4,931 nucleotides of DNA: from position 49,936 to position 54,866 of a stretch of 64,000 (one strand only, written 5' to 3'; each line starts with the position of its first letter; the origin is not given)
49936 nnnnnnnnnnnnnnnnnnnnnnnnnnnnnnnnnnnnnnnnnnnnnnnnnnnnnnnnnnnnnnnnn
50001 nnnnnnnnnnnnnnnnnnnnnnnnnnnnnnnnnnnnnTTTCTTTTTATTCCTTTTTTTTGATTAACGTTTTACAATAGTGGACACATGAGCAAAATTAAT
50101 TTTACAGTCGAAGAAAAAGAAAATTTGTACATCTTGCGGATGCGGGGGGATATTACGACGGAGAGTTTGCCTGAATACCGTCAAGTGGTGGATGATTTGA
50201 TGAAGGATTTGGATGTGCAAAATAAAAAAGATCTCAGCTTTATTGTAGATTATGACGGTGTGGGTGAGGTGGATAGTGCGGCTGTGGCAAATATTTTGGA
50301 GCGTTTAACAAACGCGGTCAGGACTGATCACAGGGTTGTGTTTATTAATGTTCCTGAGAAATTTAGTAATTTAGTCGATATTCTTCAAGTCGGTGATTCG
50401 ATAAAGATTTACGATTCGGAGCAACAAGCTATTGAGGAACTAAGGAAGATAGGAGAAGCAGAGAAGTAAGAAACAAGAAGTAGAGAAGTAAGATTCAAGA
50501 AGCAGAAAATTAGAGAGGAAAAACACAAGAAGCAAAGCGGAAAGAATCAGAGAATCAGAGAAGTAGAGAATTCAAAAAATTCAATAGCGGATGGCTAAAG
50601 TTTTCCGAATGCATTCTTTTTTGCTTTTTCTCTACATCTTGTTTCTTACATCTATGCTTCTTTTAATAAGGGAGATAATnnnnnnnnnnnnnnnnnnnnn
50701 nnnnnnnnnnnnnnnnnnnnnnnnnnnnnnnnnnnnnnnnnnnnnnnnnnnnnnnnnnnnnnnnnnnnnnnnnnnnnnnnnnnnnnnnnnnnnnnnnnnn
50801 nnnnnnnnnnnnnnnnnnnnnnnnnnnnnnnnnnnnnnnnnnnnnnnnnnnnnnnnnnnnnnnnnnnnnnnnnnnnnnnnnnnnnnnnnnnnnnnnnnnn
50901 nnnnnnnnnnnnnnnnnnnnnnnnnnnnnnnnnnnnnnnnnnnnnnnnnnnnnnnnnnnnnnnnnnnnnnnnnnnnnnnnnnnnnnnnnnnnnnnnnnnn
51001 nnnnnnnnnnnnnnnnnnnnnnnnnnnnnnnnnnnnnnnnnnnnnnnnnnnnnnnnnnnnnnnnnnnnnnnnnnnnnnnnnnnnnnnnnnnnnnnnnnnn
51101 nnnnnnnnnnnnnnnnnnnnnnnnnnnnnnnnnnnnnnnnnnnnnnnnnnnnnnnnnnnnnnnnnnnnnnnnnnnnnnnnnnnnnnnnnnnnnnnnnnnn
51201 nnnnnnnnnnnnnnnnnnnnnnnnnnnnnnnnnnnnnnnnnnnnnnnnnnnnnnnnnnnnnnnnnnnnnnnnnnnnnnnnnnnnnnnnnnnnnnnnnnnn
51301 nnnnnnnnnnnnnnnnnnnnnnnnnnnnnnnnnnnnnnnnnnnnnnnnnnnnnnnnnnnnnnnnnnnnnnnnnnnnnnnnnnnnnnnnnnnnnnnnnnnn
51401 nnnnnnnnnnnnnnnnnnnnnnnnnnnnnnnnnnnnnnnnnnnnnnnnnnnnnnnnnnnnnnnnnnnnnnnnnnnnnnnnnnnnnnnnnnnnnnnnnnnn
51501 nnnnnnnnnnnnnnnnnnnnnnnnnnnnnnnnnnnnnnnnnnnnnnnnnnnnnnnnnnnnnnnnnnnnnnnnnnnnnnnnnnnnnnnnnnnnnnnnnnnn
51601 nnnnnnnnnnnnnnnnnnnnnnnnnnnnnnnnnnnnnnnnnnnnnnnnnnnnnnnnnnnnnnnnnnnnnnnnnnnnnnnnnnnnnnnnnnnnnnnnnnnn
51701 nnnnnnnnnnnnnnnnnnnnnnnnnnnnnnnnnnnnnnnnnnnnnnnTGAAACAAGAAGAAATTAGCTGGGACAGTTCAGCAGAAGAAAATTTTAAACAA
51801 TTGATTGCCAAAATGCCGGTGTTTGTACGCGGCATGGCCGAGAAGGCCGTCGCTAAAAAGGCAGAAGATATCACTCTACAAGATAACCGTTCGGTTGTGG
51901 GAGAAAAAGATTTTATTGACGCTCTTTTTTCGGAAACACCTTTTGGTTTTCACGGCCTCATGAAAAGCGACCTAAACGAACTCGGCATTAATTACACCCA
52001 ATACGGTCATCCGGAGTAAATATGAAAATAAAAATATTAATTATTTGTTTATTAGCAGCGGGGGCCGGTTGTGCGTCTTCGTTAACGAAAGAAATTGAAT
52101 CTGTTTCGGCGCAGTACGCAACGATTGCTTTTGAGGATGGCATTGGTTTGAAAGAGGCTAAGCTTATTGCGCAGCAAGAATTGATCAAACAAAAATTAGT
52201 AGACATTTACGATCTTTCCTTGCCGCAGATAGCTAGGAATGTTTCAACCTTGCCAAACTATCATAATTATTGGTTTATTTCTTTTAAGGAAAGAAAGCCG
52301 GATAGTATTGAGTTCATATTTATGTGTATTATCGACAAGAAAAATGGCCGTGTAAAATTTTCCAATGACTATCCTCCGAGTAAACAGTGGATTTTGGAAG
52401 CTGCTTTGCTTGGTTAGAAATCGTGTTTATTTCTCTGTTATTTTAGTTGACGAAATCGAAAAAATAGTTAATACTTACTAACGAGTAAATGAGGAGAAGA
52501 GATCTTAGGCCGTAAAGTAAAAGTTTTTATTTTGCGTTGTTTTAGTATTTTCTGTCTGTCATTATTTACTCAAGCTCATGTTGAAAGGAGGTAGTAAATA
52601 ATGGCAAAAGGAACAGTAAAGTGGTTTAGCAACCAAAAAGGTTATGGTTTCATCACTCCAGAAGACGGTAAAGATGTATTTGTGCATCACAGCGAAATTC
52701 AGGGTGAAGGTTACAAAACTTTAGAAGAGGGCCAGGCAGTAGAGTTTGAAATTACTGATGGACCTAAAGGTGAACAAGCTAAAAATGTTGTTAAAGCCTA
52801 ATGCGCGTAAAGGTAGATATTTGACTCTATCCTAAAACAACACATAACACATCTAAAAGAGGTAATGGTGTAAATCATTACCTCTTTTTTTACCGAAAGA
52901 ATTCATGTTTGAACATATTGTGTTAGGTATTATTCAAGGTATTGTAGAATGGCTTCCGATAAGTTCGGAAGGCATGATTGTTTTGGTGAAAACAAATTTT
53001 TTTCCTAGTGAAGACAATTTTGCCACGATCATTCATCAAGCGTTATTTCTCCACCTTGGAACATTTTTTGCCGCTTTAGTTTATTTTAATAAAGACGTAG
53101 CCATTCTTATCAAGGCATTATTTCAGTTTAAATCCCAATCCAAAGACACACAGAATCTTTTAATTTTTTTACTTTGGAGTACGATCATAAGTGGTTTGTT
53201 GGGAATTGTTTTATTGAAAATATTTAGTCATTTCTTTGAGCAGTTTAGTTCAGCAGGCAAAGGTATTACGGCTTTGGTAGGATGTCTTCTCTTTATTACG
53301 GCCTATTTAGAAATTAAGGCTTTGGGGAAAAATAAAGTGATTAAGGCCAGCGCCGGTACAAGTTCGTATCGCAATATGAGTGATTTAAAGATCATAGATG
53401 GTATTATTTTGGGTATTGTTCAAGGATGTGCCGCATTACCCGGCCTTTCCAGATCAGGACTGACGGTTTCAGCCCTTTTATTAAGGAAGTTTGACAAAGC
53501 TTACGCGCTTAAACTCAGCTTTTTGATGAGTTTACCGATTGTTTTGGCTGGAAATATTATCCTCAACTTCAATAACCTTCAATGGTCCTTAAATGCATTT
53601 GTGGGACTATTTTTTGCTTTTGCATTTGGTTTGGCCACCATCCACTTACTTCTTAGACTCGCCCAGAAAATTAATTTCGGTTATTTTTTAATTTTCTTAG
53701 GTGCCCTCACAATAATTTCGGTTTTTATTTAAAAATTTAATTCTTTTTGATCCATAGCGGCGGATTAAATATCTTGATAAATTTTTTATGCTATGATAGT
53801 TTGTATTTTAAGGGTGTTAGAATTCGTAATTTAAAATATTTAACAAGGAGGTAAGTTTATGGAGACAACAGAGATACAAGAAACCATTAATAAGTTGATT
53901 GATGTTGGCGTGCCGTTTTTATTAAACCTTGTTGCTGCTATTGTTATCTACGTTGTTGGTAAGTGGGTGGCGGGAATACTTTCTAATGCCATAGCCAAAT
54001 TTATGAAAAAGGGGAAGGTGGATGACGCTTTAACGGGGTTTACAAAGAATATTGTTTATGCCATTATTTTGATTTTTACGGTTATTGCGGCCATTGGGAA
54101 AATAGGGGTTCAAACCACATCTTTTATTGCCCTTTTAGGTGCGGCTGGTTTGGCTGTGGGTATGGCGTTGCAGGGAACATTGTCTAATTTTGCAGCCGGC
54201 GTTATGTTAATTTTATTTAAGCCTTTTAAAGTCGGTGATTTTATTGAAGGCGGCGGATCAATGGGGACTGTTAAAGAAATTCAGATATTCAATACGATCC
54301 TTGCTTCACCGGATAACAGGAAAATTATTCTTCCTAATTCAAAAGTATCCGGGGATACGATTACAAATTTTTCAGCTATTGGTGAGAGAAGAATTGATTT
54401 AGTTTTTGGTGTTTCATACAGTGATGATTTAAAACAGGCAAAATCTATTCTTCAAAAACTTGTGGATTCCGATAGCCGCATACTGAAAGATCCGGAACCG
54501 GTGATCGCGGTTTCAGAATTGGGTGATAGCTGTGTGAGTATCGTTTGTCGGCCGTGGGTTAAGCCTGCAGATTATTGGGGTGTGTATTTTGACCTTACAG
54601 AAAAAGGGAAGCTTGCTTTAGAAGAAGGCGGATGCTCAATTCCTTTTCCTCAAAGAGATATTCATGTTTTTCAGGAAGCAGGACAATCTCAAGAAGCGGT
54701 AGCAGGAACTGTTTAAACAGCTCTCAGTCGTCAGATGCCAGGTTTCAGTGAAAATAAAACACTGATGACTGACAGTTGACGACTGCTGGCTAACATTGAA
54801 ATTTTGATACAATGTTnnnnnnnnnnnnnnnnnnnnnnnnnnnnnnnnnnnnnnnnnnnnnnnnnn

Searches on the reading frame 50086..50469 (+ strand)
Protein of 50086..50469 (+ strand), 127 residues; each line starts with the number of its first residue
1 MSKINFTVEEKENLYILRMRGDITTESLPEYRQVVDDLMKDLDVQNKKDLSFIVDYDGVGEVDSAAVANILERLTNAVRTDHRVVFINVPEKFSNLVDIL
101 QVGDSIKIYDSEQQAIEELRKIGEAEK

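Call 33: search_protein_families(library=pfam, proteins=[window:50086-50469:+], max_evalue=0.0001)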
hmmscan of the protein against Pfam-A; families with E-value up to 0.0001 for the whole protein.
window:50086-50469:+ (127 aa): 2 families
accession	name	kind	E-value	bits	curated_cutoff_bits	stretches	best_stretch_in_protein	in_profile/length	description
PF01740.26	STAS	-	2.2e-09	37.4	22.6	1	6-115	2-106/106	STAS domain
PF13466.11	STAS_2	-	7.3e-06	26.5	29.2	1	17-100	1-77/80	STAS domain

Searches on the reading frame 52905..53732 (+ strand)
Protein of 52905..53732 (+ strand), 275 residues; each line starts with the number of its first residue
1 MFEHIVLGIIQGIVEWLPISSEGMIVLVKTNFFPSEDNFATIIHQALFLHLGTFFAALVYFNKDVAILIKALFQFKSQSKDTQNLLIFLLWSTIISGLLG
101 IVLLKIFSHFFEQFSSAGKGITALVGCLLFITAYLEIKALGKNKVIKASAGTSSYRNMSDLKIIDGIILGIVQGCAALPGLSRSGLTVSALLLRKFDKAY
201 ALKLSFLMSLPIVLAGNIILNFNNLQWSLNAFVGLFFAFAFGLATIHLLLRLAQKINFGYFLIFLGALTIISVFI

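Call 33: search_protein_families(library=pfam, proteins=[window:52905-53732:+], max_evalue=0.0001)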
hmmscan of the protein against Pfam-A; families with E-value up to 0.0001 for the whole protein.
window:52905-53732:+ (275 aa): 1 family
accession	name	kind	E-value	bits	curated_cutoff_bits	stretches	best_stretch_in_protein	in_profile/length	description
PF02673.24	BacA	-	3.6e-48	164.9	33.4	1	5-268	2-254/257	Bacitracin resistance protein BacA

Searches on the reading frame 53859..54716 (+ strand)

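Call 33: search_protein_families(library=pfam, proteins=[window:53859-54716:+], max_evalue=0.0001)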
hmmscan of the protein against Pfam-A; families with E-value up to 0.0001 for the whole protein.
window:53859-54716:+ (285 aa): 4 families
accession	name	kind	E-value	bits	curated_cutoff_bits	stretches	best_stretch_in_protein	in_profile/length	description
PF00924.24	MS_channel_2nd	-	3.3e-19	69.2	20.2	1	107-172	2-67/68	Mechanosensitive ion channel, beta-domain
PF21082.3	MS_channel_3rd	-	6.4e-11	43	21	1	179-258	1-85/88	Mechanosensitive ion channel MscS, C-terminal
PF05552.17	MS_channel_1st_1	-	2.1e-08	34.3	22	1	18-56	11-49/50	Mechanosensitive ion channel, conserved TM helix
PF21088.3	MS_channel_1st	-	1.4e-06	28.6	23.1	1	64-105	1-42/42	Mechanosensitive ion channel, transmembrane helices 2/3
